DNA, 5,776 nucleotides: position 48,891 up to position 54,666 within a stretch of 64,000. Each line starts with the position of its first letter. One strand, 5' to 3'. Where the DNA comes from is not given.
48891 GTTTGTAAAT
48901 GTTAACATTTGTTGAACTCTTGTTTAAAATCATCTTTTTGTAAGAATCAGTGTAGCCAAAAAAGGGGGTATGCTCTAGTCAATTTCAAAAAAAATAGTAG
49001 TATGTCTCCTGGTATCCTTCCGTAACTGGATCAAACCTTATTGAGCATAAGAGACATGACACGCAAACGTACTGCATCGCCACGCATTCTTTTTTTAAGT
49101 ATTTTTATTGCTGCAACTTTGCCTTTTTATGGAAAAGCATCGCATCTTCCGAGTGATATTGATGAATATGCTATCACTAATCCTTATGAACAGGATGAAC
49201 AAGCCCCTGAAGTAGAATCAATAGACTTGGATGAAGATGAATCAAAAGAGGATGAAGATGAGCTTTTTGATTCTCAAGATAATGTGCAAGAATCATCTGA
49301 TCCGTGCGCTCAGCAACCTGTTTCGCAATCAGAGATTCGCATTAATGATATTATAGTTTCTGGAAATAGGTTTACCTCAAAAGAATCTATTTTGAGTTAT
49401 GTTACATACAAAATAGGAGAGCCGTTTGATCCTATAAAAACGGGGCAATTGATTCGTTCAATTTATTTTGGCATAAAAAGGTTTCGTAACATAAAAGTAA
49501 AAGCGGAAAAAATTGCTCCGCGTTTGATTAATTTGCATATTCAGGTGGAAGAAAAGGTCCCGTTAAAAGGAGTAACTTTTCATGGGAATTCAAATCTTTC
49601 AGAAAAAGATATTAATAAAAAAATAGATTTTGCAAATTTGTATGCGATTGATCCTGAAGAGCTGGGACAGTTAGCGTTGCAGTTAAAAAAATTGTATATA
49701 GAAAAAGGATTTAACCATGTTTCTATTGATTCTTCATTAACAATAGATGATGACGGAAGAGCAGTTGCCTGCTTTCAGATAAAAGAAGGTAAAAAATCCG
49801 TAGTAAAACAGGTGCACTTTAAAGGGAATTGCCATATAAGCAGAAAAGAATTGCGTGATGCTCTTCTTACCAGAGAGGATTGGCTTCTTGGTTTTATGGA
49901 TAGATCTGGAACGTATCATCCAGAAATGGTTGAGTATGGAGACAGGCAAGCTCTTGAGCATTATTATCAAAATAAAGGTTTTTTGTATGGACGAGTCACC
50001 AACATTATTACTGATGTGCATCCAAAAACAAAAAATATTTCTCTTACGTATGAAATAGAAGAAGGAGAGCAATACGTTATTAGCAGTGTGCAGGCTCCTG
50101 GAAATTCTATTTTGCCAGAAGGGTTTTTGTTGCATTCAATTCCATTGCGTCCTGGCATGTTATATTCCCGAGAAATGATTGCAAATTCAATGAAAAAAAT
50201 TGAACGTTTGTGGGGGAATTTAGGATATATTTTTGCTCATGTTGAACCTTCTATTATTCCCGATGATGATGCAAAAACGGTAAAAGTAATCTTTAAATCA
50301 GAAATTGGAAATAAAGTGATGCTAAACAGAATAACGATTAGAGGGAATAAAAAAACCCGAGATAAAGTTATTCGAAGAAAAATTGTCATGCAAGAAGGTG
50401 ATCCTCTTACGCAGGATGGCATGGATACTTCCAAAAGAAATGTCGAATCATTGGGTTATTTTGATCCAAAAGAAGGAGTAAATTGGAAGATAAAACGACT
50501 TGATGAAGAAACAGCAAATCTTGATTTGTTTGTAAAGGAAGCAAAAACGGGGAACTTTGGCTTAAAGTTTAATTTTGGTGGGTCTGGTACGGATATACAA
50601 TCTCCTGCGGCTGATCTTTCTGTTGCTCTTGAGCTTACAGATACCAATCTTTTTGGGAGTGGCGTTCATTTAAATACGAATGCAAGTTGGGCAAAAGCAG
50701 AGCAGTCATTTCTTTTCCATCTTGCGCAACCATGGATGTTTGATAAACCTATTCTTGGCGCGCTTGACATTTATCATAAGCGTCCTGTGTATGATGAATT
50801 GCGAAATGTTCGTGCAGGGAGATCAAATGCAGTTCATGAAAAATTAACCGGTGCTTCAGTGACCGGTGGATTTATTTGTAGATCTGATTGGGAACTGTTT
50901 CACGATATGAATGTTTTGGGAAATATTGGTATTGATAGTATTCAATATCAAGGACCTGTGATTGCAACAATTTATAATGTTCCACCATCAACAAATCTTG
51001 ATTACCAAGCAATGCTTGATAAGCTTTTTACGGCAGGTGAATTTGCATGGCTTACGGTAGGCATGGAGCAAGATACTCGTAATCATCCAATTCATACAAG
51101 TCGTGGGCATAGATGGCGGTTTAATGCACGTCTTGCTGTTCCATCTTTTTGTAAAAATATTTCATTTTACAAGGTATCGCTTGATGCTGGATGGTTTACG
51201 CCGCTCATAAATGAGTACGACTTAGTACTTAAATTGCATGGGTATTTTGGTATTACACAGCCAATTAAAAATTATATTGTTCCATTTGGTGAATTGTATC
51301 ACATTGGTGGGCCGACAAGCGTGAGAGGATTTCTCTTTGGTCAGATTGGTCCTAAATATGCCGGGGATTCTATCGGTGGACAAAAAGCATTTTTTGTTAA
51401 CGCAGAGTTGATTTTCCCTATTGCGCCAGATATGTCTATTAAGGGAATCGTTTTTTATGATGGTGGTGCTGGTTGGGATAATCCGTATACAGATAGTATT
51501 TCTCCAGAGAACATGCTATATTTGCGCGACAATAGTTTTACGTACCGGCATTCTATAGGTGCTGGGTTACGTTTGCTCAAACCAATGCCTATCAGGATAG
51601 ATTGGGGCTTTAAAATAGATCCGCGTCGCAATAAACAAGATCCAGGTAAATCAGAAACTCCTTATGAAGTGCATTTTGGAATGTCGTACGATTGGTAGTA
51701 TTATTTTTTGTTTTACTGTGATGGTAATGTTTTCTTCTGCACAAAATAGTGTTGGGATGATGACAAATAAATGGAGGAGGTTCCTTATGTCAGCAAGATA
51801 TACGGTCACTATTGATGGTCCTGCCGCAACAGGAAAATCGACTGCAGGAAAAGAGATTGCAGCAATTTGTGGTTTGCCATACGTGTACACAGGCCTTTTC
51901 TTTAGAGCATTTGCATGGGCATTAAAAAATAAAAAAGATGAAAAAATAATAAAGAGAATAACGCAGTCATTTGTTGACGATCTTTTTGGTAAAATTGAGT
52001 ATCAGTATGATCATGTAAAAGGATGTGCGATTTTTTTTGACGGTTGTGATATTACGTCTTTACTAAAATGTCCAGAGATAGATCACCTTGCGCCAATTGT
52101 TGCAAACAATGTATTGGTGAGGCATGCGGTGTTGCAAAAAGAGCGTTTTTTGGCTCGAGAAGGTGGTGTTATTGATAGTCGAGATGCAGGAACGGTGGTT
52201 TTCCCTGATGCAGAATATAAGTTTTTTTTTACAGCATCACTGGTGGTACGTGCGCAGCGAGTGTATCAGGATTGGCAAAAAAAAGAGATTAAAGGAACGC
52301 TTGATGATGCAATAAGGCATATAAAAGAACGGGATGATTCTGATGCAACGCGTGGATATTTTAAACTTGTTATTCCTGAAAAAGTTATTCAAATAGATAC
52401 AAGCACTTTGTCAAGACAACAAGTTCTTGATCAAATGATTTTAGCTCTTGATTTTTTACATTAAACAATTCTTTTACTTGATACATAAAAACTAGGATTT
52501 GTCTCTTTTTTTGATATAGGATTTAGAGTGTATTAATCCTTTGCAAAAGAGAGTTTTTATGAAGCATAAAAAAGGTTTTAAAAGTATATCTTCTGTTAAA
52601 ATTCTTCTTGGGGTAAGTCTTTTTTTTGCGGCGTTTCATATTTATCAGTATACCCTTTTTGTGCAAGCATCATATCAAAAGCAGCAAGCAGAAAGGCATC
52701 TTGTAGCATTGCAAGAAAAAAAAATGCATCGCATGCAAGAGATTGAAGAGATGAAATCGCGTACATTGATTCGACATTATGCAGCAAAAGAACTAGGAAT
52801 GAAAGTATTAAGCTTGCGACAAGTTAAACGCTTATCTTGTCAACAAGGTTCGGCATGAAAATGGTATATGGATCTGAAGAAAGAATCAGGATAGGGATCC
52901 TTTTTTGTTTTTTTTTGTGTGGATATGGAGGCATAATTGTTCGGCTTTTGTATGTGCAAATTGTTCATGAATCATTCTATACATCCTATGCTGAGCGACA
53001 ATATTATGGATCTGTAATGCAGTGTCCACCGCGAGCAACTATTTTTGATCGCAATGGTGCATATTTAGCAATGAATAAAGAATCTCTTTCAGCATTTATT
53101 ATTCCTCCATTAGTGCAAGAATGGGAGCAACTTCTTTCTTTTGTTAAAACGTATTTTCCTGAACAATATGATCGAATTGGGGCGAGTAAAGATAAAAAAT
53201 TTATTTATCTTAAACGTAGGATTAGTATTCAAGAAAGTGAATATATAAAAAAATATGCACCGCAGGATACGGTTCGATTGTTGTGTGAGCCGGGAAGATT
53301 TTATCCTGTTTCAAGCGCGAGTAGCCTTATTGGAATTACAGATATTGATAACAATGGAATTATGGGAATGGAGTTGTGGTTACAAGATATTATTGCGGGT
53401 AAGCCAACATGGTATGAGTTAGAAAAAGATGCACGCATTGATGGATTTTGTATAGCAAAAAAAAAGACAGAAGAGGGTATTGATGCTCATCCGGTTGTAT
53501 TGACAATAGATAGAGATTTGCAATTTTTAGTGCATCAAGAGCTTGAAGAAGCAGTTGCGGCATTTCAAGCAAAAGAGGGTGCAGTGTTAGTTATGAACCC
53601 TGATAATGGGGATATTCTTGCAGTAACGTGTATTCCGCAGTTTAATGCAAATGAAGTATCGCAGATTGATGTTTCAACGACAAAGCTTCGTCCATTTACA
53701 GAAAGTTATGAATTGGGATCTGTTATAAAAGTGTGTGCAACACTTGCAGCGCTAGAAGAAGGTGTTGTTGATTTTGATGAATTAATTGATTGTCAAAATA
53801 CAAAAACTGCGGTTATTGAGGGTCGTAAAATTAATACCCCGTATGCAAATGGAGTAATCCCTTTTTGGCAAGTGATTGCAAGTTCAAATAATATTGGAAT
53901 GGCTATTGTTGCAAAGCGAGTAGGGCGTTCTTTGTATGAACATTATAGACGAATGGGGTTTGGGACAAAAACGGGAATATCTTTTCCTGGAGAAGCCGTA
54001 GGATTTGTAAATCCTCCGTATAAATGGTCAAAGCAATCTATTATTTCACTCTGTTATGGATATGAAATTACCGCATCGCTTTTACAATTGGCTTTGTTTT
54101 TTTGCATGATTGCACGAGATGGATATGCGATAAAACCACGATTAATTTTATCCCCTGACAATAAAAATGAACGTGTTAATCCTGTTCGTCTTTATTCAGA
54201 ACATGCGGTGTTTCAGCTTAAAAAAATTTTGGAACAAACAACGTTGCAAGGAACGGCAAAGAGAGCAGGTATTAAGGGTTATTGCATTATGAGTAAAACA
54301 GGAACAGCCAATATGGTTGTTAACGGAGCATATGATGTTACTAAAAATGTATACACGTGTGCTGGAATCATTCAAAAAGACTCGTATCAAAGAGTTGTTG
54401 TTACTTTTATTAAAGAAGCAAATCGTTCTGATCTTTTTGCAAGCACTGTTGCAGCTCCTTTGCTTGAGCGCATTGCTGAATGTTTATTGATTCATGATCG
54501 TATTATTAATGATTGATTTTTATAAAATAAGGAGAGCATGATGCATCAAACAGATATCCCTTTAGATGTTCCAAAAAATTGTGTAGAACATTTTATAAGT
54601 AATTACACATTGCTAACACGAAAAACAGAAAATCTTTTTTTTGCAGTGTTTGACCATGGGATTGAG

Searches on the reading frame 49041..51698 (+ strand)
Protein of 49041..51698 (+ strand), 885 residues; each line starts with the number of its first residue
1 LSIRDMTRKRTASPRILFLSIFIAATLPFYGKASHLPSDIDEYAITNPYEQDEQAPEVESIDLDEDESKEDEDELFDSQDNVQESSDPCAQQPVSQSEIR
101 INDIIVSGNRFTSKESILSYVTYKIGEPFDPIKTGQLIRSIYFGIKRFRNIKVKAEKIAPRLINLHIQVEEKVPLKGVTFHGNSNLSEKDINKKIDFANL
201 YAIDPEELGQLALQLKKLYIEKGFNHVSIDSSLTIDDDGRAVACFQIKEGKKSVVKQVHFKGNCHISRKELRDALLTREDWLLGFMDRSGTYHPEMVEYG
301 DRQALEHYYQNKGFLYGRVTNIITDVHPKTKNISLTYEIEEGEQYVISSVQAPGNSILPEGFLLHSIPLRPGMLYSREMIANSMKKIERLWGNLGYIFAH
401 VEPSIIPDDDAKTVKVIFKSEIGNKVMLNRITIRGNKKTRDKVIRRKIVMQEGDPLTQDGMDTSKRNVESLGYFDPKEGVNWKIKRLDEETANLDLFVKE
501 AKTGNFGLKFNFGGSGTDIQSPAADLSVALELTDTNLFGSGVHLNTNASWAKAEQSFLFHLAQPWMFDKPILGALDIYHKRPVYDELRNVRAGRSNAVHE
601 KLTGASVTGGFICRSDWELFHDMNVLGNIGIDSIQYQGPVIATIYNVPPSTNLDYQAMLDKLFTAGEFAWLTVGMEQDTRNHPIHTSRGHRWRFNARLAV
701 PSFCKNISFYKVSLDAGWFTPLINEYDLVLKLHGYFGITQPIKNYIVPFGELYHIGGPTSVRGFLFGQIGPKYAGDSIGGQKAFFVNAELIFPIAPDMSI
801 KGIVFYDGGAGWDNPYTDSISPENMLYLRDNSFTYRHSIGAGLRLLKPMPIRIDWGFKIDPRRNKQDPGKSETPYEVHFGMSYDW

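Call 53: search_protein_families(library=pfam, proteins=[window:49041-51698:+], max_evalue=0.00001)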
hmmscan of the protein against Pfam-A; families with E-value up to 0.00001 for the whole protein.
window:49041-51698:+ (885 aa): 4 families
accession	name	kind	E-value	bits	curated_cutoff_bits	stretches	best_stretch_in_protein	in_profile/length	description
PF07244.20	POTRA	-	7.9e-48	161.5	21.3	3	345-419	1-75/79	Surface antigen variable number repeat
PF01103.29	Omp85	-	1.8e-41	143.2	24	1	536-885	1-325/325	Omp85 superfamily domain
PF08478.15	POTRA_1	-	7.6e-08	33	23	0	100-137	2-39/69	POTRA domain, FtsQ-type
PF08479.16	POTRA_2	-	1.7e-06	28.2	24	0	174-225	2-53/76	POTRA domain, ShlB-type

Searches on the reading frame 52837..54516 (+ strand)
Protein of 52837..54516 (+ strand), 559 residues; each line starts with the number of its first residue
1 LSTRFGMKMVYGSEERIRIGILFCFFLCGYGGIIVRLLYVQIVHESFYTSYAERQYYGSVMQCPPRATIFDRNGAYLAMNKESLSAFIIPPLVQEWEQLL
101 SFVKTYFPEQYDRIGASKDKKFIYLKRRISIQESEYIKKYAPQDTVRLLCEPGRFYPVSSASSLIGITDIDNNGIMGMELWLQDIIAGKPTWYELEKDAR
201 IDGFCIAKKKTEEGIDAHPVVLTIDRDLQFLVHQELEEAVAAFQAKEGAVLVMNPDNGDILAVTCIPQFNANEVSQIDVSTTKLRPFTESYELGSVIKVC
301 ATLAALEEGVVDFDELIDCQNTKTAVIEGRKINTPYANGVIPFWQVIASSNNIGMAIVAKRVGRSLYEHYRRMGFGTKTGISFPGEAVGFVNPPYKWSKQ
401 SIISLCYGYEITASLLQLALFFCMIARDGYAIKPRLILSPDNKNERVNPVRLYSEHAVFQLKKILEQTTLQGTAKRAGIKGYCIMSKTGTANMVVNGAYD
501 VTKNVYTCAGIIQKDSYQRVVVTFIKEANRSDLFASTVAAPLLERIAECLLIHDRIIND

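Call 53: search_protein_families(library=pfam, proteins=[window:52837-54516:+], max_evalue=0.00001)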
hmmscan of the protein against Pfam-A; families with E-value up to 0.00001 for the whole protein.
window:52837-54516:+ (559 aa): 2 families
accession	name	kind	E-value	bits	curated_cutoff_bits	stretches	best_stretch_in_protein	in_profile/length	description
PF00905.27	Transpeptidase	-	1e-47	163.3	22.1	1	248-547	1-298/299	Penicillin binding protein transpeptidase domain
PF03717.20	PBP_dimer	-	4e-08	34.3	24.4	1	64-168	4-123/180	Penicillin-binding Protein dimerisation domain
